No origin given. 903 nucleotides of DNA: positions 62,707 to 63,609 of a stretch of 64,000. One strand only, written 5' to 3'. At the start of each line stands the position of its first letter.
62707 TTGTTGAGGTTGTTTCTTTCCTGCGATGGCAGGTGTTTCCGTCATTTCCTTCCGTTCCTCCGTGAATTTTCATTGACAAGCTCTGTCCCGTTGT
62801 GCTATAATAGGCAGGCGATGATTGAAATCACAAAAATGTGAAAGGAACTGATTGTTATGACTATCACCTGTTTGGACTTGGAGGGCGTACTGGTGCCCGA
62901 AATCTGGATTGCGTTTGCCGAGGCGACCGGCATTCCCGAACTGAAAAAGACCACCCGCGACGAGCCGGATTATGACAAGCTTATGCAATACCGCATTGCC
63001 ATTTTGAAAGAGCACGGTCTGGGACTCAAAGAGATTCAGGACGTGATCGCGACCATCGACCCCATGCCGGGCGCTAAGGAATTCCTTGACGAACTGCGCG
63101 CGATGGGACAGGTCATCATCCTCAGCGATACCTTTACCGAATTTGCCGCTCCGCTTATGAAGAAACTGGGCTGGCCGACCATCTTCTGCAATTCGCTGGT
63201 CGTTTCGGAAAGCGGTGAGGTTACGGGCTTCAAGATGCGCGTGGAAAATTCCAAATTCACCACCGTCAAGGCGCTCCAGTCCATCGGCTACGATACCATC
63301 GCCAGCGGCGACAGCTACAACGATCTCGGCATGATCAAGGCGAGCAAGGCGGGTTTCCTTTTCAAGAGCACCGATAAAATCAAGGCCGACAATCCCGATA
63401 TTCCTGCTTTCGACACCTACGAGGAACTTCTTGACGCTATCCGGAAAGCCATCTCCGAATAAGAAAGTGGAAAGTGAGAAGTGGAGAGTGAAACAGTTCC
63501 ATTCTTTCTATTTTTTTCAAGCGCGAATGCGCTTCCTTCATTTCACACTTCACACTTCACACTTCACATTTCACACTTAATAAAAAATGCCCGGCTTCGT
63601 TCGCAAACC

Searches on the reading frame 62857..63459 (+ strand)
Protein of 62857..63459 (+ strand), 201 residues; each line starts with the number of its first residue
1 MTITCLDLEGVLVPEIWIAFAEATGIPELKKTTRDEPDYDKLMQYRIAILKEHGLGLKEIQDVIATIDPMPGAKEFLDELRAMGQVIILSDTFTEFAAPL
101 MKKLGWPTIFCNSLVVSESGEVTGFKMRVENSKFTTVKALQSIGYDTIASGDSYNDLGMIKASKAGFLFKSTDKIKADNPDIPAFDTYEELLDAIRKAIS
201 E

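Call 61: search_protein_families(library=pfam, proteins=[window:62857-63459:+], max_evalue=0.00001)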
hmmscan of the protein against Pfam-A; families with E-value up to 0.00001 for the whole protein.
window:62857-63459:+ (201 aa): 2 families
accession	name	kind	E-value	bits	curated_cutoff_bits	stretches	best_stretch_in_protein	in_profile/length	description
PF00702.32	Hydrolase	-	1.4e-11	45.6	26.4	1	52-162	85-189/191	haloacid dehalogenase-like hydrolase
PF12710.13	HAD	-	4.6e-09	37.4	27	1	64-160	81-188/189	haloacid dehalogenase-like hydrolase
